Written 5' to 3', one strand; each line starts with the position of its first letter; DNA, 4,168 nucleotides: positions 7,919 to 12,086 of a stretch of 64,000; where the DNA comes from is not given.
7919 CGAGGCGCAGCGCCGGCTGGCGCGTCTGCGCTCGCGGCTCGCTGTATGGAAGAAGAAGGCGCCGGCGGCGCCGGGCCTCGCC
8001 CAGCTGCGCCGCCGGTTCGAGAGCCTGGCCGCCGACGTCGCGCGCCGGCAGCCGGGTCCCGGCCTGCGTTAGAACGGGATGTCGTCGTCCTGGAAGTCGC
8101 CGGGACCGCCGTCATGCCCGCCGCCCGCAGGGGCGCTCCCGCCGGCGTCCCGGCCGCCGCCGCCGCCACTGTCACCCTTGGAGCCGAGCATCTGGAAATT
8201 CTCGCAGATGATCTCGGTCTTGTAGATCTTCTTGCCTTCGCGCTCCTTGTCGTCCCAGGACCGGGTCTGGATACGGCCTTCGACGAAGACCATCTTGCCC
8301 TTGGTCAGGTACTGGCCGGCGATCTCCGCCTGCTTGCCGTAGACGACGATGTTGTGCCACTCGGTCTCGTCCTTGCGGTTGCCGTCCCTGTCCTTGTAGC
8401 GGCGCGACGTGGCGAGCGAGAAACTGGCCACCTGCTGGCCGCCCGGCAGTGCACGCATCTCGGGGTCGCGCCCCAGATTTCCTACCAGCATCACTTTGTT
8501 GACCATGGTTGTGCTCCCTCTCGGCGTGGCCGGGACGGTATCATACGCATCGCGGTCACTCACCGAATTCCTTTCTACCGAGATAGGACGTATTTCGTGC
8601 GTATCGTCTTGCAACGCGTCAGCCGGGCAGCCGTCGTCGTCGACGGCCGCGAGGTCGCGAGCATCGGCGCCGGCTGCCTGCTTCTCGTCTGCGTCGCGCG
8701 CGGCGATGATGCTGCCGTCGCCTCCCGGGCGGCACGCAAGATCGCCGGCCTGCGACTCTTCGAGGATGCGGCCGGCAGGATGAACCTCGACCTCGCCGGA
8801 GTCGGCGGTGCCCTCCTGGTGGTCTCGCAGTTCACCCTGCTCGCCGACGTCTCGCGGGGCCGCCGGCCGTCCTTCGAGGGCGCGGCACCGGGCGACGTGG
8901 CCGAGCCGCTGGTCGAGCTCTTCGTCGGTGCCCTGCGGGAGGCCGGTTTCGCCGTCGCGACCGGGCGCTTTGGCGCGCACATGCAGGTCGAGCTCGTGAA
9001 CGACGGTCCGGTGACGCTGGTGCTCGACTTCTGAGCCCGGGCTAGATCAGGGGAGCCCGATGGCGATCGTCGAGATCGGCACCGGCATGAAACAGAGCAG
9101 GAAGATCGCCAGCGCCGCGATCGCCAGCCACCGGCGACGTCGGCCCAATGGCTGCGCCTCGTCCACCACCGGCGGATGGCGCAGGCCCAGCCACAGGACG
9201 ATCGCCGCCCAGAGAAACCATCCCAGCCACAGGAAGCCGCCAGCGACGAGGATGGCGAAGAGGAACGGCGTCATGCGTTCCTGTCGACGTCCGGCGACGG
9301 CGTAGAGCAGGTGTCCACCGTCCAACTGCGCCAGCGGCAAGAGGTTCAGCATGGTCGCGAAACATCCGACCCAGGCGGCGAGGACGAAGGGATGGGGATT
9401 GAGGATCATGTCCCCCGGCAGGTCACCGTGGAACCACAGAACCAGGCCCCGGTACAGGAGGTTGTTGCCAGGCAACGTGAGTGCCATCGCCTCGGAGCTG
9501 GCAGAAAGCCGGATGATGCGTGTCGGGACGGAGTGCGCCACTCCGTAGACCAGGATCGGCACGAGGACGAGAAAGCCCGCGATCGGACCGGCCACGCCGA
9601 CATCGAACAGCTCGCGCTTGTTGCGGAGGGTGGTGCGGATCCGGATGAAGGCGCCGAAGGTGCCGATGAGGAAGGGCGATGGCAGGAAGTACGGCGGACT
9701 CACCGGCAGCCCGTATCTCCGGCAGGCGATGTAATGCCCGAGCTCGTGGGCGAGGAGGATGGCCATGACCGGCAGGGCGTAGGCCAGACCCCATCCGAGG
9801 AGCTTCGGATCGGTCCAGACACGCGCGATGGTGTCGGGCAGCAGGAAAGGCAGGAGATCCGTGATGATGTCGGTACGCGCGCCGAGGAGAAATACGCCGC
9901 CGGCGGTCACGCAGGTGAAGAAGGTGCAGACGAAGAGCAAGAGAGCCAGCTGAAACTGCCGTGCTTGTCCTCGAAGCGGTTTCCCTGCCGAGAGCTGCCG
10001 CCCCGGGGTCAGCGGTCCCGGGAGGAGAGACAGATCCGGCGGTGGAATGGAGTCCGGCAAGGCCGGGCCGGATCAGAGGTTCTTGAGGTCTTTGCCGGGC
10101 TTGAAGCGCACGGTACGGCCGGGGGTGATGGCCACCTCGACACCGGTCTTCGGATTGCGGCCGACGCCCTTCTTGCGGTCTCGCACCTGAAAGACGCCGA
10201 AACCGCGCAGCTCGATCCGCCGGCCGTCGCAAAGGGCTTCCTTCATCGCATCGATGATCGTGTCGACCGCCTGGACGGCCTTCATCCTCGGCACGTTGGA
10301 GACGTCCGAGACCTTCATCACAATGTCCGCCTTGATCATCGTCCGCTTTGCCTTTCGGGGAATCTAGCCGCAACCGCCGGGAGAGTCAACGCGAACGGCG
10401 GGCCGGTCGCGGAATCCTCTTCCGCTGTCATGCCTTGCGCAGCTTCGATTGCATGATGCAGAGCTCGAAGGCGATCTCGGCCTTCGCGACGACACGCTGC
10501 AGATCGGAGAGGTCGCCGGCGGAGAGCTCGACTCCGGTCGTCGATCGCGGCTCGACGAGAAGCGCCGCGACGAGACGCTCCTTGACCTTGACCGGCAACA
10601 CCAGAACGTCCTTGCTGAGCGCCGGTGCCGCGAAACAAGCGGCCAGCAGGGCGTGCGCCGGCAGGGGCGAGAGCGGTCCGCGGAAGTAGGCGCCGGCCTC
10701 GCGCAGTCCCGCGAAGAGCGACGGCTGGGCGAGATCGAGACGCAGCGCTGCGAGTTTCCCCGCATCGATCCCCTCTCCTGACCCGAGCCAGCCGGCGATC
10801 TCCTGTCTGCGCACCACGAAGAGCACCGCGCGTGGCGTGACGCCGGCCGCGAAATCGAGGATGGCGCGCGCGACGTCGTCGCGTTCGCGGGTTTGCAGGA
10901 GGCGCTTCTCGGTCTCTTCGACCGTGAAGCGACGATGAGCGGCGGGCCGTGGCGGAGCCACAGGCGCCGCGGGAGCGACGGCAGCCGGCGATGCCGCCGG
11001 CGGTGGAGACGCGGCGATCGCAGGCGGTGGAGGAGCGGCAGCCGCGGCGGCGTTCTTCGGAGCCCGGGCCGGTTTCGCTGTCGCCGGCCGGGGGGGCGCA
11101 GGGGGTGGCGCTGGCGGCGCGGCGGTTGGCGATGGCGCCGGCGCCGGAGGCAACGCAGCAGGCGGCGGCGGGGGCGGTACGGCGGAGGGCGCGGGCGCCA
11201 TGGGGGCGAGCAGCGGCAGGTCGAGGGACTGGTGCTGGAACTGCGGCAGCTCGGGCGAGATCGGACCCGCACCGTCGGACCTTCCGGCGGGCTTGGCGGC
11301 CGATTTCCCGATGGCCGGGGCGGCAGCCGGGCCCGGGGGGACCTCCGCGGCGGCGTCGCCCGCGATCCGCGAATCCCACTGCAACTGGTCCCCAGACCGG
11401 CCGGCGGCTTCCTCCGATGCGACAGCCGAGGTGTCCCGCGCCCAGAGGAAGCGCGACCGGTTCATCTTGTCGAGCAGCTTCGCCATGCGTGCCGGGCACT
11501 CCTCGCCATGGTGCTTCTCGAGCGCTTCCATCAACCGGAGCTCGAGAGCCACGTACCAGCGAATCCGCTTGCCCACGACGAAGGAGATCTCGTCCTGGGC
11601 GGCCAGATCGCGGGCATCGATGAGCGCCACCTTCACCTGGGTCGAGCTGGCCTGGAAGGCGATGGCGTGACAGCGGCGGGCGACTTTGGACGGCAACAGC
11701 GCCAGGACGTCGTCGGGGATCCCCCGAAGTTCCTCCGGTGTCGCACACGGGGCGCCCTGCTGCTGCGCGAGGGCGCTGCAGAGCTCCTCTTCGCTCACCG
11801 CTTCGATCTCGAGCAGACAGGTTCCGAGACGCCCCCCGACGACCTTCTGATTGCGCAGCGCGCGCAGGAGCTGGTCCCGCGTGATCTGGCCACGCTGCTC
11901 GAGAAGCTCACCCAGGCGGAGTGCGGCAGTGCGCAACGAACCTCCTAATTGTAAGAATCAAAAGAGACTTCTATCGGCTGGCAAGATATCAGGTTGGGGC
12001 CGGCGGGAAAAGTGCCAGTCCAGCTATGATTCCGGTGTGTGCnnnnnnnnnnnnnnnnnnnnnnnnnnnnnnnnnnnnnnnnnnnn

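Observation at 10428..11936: Stand-alone MshEN-type c-di-GMP-binding module fused to a Pro/Ala-rich linker and an unassigned C-terminal domain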

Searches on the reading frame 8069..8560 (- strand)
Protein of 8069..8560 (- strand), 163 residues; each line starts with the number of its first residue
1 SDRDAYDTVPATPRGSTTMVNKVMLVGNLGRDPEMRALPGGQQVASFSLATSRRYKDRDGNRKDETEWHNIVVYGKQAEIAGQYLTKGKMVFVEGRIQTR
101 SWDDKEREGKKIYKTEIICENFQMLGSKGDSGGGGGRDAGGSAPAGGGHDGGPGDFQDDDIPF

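Call 58: search_protein_families(library=pfam, proteins=[window:8069-8560:-], max_evalue=0.001)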
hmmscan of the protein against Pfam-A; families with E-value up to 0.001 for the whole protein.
window:8069-8560:- (163 aa): 1 family
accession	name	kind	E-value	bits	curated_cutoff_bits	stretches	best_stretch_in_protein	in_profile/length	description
PF00436.31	SSB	-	2.8e-39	133.8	26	1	20-125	1-104/104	Single-strand binding protein family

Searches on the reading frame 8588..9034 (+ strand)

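Call 58: search_protein_families(library=pfam, proteins=[window:8588-9034:+], max_evalue=0.001)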
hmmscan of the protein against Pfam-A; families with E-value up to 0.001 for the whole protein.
window:8588-9034:+ (148 aa): 1 family
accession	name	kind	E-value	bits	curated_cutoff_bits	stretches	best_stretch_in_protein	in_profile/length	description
PF02580.21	Tyr_Deacylase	-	5e-51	173.3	25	1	5-147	1-144/144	D-Tyr-tRNA(Tyr) deacylase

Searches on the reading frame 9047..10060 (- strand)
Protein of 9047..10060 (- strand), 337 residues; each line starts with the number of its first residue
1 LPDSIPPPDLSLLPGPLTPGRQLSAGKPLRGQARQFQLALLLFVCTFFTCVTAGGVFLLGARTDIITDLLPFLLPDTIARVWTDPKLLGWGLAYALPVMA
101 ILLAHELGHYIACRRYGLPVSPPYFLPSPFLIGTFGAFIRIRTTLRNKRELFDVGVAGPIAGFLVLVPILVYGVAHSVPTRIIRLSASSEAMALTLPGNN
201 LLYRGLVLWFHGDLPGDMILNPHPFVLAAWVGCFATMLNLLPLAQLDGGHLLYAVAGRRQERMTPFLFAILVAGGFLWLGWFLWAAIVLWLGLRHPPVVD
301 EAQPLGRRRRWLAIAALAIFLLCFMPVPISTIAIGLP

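Call 58: search_protein_families(library=pfam, proteins=[window:9047-10060:-], max_evalue=0.001)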
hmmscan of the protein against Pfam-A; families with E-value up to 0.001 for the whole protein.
window:9047-10060:- (337 aa): 1 family
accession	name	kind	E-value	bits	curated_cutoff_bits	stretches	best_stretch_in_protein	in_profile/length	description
PF02163.28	Peptidase_M50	-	1.1e-19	71.1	27.2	1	94-265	2-203/221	Peptidase family M50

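Call 66: search_protein_families(library=ncbifam, proteins=[window:9047-10060:-], max_evalue=0.01)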
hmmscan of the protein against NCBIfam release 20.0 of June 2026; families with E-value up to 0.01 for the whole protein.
window:9047-10060:- (337 aa): 2 families
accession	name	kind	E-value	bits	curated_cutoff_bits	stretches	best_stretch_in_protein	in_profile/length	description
TIGR00054.1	TIGR00054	equivalog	0.00047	19.1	147.55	0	236-255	360-379/421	RIP metalloprotease RseP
NF041824.1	daptide_HExxH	equivalog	0.0016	17.6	300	0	229-257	257-285/379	daptide biosynthesis intramembrane metalloprotease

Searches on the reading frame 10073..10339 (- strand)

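Call 58: search_protein_families(library=pfam, proteins=[window:10073-10339:-], max_evalue=0.001)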
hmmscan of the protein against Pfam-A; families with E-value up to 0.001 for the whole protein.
window:10073-10339:- (88 aa): 3 families
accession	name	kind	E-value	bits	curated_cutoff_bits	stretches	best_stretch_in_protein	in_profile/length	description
PF00216.26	Bac_DNA_binding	-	2e-25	89.3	22.4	1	1-87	1-87/90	Bacterial DNA-binding protein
PF18291.6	HU-HIG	-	5.4e-09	36.6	26.2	1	6-87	37-116/125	HU domain fused to wHTH, Ig, or Glycine-rich motif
PF18175.6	HU-CCDC81_bac_2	-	0.00019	21.7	35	1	10-54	7-51/70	CCDC81-like prokaryotic HU domain 2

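Call 66: search_protein_families(library=ncbifam, proteins=[window:10073-10339:-], max_evalue=0.01)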
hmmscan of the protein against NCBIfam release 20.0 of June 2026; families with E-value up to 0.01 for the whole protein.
window:10073-10339:- (88 aa): 7 families
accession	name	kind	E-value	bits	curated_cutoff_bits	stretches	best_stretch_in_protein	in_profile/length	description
NF001222.0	PRK00199.1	equivalog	1.5e-22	79.6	115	1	1-87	1-88/95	integration host factor subunit beta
NF001401.0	PRK00285.1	equivalog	2.2e-22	79.1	111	1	2-87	7-92/103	integration host factor subunit alpha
TIGR00987.1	himA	equivalog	6.1e-20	71.4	120.25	1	3-87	4-88/96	integration host factor subunit alpha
TIGR00988.1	hip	equivalog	1.1e-19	70.6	119.95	1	1-86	1-87/94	integration host factor subunit beta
NF007945.0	PRK10664.1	equivalog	5.1e-16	59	157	1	1-87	1-87/90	nucleoid-associated protein HU-beta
NF008023.0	PRK10753.1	equivalog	4.6e-13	49.3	162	1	1-87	1-87/90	nucleoid-associated protein HU-alpha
TIGR01201.1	HU_rel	subfamily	3.1e-05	23.9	68.6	1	5-87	35-117/170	HU family DNA-binding protein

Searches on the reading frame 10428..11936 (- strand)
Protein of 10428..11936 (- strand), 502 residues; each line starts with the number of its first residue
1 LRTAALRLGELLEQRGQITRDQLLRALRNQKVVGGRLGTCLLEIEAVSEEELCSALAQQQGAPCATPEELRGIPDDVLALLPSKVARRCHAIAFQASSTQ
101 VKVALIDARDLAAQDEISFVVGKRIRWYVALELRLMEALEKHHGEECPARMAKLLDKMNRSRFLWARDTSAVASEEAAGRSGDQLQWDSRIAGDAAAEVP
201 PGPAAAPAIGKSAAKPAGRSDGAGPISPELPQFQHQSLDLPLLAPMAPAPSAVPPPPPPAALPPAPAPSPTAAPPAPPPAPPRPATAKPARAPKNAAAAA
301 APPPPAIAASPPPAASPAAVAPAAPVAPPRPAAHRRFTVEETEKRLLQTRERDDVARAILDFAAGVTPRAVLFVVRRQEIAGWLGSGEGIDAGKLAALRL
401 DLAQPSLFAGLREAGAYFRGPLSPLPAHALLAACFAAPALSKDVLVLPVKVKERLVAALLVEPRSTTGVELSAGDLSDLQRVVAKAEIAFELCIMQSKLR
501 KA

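Call 3: search_protein_families(library=pfam, proteins=[window:10428-11936:-], max_evalue=1)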
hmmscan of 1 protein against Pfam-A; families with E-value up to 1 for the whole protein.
window:10428-11936:- (502 aa): 1 family
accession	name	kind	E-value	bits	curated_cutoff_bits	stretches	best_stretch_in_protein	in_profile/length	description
PF05157.20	MshEN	-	8.6e-12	45.3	23.1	1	73-145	13-86/90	MshEN domain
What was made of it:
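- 11502..11720 (-): Residues 73-145: T2SSE_N1-like subdomain (MshEN_C). Pfam PF05157, E 8.6e-12 (call 3).
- On MshEN c-di-GMP receptor domain: Pfam PF05157 matches residues 73-145 at 45.3 bits against cutoff 23.1 (call 3).
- On GAF domain: The window protein has no hit at E<=1 (call 3).
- Closest known: Stand-alone or sensor GAF domains: Geobacter MCP GAF. Different: The window protein has no Pfam GAF hit even at E<=1 (call 3).
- Checked: Pfam MshEN PF05157 matches residues 73-145, with E 8.6e-12 and 45.3 bits against a cutoff of 23.1 (call 3).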

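Call 4: search_protein_families(library=ncbifam, proteins=[window:10428-11936:-], max_evalue=1)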
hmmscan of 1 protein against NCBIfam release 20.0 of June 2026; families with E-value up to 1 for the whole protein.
window:10428-11936:- (502 aa): 7 families
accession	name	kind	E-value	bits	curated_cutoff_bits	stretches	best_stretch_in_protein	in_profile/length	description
NF053729.1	c-di-GMP_motif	domain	8.3e-14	51.1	38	1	7-59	1-53/53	cyclic di-GMP-binding domain-containing protein, MshE-related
NF008411.1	PRK11234.1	equivalog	5.8e-12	44.8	1170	1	7-157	483-631/723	cyclic di-3',5'-guanylate-activated glycosyltransferase NfrB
NF012033.0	PRK15489.1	equivalog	1.5e-10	39.9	537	1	5-146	490-630/703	glycosyl transferase family protein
TIGR02538.1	type_IV_pilB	equivalog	2e-09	36.6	675.65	1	8-157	2-150/564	type IV-A pilus assembly ATPase PilB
TIGR03029.1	EpsG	equivalog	0.0038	16.4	313.8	1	7-70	4-67/274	chain length determinant protein tyrosine kinase EpsG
TIGR02533.1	type_II_gspE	equivalog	0.0043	15.8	630.25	1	80-163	3-85/486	type II secretion system ATPase GspE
NF005846.3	PRK07764.1-6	equivalog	0.67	8.9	625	1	190-350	412-561/628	DNA polymerase III subunit gamma and tau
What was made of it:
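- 11760..11918 (-): Residues 7-59: 53-residue c-di-GMP-binding motif (two 24-residue repeats, R7-Q30 and R36-Q59, with spacer KVVGG). NCBIfam NF053729, 51.1 bits against cutoff 38 (call 4).
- On MshEN c-di-GMP receptor domain: NF053729 matches 1-53/53 at 51.1 bits against cutoff 38 (call 4).
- On MshE/PilB/GspE-type secretion ATPase: The PilB and GspE models match only the N-terminal 150-160 residues, far below their cutoffs (calls 3, 4).
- Closest known: NfrB, the c-di-GMP-activated glycosyltransferase with an MshEN domain. Same: The window N-domain matches the NfrB MshEN region (E 5.8e-12, far below that model's full-length cutoff; call 4).
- Checked: NCBIfam NF053729 'c-di-GMP_motif' matches residues 7-59 over 1-53/53 of the model, with E 8.3e-14 and 51.1 bits against a cutoff of 38 (call 4).
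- The motif is detected above curated cutoffs (calls 3, 4). The score exceeds the curated cutoff of a model built specifically for the binding motif (call 4).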

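Call 7: search_solved_structures(query=window:10431-11936:-, max_evalue=1, show_alignments=2)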
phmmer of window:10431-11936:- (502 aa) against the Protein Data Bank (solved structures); distinct sequences matched with E-value up to 1: 16.
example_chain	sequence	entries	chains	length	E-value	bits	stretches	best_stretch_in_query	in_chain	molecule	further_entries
6f8l_G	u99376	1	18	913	1e-26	97.4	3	6-145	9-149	Type IV pilus assembly protein PilF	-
3jc8_Ba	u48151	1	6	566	7.4e-16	61.6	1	7-149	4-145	Type IV-A pilus assembly ATPase PilB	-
6olj_C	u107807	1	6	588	5.7e-15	58.7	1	5-151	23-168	Type IV pilus biogenesis ATPase PilB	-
5tsg_B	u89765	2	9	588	6.9e-15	58.4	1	5-151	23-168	Type IV pilus biogenesis ATPase PilB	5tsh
5zfr_A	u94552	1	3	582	5.7e-14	55.4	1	5-153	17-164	Type IV pilus biogenesis ATPase PilB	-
5htl_A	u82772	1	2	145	1.6e-12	50.6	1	6-141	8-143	MSHA biogenesis protein MshE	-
9g1w_A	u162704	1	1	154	4.1e-11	46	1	6-145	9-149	Type IV pilus assembly ATPase PilB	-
8pfa_A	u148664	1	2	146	2.6e-09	40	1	6-134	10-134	c-di-GMP binding domain of the ATPase enzyme PilF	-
8pdk_A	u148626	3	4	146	6.4e-09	38.7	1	6-134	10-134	c-di-GMP binding domain of the ATPase enzyme PilF | ATP-binding motif-containing protein pilF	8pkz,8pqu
6ejf_J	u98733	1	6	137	7.3e-09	38.6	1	6-133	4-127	Type IV pilus assembly protein PilF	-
9gl5_A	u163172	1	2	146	1.6e-08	37.4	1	6-134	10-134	ATP-binding motif-containing protein pilF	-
9glg_A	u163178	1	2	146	1.7e-08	37.4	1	6-134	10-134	ATP-binding motif-containing protein pilF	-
8pe0_A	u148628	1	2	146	1.9e-08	37.2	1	6-134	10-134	c-di-GMP binding domain of the ATPase enzyme PilF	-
6ejf_G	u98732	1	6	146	1.1e-07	34.7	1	6-130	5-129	Type IV pilus assembly protein PilF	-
2d27_A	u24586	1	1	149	0.26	13.7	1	2-144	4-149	type II secretion ATPase XpsE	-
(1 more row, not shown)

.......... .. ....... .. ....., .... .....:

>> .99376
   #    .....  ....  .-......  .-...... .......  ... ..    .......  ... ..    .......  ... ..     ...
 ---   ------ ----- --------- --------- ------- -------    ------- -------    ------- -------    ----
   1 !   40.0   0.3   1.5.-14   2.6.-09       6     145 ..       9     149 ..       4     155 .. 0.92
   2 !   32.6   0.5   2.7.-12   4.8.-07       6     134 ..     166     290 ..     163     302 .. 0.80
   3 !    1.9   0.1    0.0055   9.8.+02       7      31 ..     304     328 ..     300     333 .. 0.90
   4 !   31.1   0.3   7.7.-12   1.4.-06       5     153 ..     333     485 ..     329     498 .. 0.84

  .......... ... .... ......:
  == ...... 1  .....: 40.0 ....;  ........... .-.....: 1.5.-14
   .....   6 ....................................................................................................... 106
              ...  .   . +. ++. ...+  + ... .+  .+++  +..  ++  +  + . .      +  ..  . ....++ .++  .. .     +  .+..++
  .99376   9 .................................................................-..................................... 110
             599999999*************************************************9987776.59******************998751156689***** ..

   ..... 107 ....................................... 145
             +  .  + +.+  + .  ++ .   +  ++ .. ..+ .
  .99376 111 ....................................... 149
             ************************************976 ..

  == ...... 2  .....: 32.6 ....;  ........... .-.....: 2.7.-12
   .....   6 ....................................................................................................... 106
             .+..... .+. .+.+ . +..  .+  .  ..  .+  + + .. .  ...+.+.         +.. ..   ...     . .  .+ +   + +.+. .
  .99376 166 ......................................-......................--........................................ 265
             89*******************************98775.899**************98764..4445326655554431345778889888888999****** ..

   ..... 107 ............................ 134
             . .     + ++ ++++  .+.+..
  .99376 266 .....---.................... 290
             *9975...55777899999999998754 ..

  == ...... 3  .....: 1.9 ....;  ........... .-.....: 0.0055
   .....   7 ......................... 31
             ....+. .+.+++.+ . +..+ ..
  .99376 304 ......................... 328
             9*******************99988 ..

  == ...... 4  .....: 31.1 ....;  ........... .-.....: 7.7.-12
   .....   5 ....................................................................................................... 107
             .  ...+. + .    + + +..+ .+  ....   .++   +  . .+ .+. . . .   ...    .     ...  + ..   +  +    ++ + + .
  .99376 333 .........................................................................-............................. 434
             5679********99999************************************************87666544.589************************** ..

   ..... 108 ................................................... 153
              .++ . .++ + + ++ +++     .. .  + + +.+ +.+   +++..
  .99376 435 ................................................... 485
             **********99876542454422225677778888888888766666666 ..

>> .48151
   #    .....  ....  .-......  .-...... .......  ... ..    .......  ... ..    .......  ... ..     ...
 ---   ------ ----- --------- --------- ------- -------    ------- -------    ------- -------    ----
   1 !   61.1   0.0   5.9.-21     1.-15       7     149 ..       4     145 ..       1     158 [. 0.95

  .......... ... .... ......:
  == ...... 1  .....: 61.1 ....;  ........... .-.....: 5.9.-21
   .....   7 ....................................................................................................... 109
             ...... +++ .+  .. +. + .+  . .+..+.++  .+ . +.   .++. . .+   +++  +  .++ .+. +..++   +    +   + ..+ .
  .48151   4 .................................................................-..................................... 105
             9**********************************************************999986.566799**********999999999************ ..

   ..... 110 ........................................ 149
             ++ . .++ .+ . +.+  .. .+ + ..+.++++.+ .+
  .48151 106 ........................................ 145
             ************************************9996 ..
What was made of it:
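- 11502..11720 (-): It aligns to PilF/PilB/MshE N-domains in the PDB (call 7).
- On MshEN c-di-GMP receptor domain: The region aligns to PilB/PilF/MshE N-domains (call 7).
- The T2SSE_N1 subdomain is intact (calls 3, 7).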

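Call 32: search_protein_families(library=pfam, alignment_id=A4, max_evalue=0.001)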
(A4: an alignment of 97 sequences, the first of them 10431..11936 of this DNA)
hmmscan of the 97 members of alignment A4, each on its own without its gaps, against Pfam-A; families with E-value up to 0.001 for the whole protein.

A. member 1, window:10431-11936:- (502 aa): 1 family
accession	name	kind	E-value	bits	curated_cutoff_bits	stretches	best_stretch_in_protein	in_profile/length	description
PF05157.20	MshEN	-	8.6e-12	45.3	23.1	1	73-145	13-86/90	MshEN domain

B. families by the number of members that match (of 97 scanned): 3 families
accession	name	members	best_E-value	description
PF05157.20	MshEN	97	6.4e-21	MshEN domain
PF13185.12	GAF_2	17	2.6e-07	GAF domain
PF01590.32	GAF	7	2.1e-07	GAF domain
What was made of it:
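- On GAF domain: Of the relatives, 17/97 hit GAF_2 and 7/97 hit GAF at E<=1e-3 (call 32).
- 97/97 full-length cluster representatives show the same architecture (call 32).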
